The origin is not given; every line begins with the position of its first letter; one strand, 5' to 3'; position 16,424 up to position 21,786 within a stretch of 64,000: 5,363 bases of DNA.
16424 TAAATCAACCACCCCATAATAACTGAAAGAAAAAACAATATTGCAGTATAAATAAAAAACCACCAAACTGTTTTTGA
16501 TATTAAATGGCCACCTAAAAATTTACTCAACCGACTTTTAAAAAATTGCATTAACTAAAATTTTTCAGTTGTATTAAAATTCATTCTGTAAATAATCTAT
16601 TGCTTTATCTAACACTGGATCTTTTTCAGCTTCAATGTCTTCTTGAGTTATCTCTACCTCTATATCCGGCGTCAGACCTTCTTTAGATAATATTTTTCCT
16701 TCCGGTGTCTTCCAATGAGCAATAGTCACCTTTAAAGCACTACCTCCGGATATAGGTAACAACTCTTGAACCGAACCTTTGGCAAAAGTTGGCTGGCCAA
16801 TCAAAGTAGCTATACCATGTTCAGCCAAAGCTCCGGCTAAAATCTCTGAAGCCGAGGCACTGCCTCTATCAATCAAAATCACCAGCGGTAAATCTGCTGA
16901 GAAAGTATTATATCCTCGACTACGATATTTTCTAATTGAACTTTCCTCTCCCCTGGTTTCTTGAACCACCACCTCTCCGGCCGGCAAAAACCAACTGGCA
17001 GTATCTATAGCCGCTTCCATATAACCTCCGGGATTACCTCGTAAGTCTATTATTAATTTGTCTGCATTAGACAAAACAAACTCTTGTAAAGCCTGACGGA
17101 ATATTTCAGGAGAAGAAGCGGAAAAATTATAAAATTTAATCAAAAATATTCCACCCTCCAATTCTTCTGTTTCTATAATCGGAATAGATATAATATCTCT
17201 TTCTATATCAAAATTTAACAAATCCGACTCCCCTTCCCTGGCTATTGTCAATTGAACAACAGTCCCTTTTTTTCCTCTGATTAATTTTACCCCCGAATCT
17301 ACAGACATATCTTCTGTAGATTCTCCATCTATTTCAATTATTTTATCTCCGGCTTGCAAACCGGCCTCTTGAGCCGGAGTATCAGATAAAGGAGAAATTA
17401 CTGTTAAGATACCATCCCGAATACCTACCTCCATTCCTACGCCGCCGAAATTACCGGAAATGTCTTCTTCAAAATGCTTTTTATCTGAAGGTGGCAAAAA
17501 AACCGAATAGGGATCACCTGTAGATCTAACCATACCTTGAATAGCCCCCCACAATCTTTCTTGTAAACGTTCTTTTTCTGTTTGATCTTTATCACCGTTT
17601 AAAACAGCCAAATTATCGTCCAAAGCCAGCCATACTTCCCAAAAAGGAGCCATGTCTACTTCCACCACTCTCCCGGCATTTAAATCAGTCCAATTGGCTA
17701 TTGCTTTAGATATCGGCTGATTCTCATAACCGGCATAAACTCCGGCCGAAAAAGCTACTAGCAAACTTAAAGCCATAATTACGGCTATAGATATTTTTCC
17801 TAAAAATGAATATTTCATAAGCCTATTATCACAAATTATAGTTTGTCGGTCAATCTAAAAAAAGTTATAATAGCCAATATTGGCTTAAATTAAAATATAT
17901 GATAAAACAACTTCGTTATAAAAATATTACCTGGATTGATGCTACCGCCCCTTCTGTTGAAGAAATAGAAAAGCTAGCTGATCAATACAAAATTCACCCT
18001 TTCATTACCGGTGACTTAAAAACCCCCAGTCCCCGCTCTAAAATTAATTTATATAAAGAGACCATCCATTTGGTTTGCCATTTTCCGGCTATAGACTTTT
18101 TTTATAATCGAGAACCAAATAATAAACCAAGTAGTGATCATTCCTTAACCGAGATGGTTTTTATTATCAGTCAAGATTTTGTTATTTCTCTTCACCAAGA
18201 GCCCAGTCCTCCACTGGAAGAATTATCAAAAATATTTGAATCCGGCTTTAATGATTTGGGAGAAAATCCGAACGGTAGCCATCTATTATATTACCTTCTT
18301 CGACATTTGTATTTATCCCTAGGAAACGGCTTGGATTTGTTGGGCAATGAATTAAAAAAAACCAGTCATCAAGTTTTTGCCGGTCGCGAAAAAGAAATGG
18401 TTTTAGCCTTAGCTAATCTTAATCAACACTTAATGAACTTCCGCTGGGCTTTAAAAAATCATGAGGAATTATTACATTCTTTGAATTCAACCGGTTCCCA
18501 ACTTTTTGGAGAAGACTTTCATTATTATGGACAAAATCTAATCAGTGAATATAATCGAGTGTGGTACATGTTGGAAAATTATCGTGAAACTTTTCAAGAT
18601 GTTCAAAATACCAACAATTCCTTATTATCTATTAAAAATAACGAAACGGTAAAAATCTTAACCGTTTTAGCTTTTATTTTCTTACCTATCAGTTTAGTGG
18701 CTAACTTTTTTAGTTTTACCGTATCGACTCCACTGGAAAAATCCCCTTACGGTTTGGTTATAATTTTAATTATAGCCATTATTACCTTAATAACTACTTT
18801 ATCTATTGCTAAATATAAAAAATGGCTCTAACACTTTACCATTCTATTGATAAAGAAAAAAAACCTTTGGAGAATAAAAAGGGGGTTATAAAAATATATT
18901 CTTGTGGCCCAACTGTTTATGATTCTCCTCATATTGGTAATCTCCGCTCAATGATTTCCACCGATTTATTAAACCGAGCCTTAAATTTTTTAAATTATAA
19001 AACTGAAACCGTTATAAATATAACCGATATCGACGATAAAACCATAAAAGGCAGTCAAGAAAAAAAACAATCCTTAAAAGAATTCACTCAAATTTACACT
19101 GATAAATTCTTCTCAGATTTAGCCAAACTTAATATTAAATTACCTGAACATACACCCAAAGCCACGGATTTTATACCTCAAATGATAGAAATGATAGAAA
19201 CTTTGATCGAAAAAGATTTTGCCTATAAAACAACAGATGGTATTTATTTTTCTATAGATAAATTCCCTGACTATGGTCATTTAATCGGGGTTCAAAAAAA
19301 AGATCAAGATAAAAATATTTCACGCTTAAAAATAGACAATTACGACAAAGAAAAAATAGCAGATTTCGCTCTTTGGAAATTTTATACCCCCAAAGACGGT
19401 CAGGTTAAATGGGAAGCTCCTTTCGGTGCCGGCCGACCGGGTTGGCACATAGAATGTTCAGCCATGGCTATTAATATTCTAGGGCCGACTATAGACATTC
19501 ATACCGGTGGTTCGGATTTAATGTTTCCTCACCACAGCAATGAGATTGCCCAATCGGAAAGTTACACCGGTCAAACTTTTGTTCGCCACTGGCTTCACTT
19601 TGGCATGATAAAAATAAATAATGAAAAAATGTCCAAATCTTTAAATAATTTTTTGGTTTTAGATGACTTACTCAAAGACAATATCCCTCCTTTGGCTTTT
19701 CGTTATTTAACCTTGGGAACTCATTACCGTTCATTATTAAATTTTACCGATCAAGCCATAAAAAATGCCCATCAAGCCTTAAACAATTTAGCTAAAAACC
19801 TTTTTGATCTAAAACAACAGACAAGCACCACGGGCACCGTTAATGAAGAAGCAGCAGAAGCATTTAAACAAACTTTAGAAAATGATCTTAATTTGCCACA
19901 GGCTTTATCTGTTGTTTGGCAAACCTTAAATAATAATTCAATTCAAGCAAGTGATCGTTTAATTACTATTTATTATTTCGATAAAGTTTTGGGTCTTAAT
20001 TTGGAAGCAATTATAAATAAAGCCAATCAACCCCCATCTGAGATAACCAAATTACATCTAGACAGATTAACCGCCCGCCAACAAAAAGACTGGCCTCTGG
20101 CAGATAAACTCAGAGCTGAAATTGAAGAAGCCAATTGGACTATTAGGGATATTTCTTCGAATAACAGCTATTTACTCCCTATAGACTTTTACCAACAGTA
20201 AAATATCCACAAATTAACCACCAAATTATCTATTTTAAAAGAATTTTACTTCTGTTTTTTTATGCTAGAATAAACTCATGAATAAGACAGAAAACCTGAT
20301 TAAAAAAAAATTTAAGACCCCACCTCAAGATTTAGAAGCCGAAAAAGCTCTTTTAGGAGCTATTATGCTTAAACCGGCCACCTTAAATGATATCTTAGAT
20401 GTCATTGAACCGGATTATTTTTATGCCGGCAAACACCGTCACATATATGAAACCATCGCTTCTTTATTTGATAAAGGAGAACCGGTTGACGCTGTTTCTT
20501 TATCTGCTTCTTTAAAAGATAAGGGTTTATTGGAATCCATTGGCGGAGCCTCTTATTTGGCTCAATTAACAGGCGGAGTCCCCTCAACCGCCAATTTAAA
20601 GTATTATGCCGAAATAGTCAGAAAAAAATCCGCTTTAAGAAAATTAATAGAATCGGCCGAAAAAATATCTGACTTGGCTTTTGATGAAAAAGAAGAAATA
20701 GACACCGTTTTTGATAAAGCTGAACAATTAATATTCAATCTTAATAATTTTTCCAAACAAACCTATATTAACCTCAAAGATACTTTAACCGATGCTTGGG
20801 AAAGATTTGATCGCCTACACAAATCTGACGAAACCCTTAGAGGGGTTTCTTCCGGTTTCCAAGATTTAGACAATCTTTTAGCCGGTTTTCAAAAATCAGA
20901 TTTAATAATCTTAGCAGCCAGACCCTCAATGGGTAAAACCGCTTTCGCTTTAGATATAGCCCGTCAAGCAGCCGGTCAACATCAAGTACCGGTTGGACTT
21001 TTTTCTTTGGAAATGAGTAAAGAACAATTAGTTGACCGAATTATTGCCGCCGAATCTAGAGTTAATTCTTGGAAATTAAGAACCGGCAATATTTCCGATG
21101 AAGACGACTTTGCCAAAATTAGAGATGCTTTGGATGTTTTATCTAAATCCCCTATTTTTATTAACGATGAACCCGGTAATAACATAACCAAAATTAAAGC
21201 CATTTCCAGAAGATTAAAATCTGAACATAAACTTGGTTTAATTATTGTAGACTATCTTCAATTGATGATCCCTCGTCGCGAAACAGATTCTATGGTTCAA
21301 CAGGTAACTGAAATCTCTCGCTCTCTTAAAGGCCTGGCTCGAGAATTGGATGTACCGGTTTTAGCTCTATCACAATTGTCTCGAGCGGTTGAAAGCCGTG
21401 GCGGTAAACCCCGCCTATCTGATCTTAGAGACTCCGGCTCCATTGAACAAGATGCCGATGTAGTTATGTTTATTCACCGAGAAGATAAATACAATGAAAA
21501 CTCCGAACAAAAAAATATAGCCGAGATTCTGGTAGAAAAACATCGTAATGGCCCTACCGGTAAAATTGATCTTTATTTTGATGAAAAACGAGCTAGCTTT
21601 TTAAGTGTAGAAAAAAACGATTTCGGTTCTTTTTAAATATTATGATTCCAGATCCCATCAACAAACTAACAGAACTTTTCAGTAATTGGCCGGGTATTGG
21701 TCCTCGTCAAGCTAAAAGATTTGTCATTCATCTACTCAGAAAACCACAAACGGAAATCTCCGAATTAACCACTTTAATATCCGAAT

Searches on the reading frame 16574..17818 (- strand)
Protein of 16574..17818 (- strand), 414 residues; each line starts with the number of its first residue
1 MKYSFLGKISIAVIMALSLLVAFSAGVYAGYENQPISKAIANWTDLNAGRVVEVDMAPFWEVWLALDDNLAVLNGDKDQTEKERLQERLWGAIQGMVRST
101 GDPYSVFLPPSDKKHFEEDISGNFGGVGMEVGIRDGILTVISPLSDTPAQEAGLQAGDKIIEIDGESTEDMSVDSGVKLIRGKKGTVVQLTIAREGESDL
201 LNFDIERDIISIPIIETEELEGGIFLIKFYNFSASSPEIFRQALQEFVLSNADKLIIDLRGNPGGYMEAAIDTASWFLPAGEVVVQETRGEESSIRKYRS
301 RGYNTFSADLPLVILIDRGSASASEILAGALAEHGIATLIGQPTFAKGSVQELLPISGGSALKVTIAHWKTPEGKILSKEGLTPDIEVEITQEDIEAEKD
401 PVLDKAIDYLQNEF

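Call 47: search_protein_families(library=pfam, proteins=[window:16574-17818:-], max_evalue=0.000001)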
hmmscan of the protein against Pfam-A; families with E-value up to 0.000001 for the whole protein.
window:16574-17818:- (414 aa): 4 families
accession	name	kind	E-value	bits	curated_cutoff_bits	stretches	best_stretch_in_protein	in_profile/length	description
PF03572.23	Peptidase_S41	-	2e-46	158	24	1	226-388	4-165/165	Peptidase family S41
PF00595.29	PDZ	-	3.6e-12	46.9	23.2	1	127-192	12-80/81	PDZ domain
PF17820.7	PDZ_6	-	4.4e-11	42.8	27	1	144-194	6-54/54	PDZ domain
PF13180.12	PDZ_2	-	4e-10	40.3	27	1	127-201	3-76/80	PDZ domain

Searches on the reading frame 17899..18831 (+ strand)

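Call 48: search_protein_families(library=pfam, proteins=[window:17899-18831:+], max_evalue=0.000001)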
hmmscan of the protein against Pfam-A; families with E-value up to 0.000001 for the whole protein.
window:17899-18831:+ (310 aa): 1 family
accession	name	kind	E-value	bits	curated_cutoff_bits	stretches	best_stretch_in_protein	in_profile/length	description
PF01544.23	CorA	-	9.4e-44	150.3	27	1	8-307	2-291/292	CorA-like Mg2+ transporter protein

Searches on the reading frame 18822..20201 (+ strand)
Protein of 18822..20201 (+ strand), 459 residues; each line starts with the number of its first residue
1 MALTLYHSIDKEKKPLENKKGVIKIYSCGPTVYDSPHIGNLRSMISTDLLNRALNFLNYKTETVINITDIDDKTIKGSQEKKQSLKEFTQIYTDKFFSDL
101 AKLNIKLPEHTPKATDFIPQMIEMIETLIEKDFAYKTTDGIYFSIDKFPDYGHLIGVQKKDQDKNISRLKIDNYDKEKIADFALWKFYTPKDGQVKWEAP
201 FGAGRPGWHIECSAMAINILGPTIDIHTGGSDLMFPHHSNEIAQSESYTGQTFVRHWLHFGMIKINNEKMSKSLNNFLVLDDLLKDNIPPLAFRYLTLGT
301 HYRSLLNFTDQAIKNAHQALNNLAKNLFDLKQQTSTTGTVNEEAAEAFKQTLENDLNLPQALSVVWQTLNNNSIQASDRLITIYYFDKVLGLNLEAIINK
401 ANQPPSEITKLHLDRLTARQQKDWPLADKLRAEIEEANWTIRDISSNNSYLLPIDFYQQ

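Call 48: search_protein_families(library=pfam, proteins=[window:18822-20201:+], max_evalue=0.000001)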
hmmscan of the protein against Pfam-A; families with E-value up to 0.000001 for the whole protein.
window:18822-20201:+ (459 aa): 2 families
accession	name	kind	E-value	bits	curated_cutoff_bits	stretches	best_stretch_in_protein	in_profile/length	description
PF01406.26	tRNA-synt_1e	-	1e-108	363.7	27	1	19-317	6-300/301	tRNA synthetases class I (C) catalytic domain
PF09334.17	tRNA-synt_1g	-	2e-08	33.9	20.1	0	33-144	11-123/391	tRNA synthetases class I (M)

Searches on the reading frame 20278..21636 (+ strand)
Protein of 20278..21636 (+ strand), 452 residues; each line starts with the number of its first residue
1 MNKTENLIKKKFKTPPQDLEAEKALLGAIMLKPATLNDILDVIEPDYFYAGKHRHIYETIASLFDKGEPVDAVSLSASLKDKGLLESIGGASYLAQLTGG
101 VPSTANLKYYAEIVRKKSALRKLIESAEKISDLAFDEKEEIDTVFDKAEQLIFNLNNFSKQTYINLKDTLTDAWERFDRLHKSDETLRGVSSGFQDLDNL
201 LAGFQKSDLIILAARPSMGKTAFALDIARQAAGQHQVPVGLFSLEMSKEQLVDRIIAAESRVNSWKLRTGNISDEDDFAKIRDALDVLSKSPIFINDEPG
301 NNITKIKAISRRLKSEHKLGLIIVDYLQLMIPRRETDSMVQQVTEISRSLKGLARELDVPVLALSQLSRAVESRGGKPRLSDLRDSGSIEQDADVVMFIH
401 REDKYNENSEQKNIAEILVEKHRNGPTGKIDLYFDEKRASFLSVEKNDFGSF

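Call 48: search_protein_families(library=pfam, proteins=[window:20278-21636:+], max_evalue=0.000001)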
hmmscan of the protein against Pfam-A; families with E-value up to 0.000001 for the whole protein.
window:20278-21636:+ (452 aa): 3 families
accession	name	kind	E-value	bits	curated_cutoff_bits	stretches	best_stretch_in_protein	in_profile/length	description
PF03796.21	DnaB_C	-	4.2e-102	341.3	27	1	189-441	1-253/255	DnaB-like helicase C terminal domain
PF00772.26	DnaB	-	1.2e-34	118.9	23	1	15-115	2-102/103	DnaB-like helicase N terminal domain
PF13481.12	AAA_25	-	2.3e-13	50.6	27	1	184-367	9-190/195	AAA domain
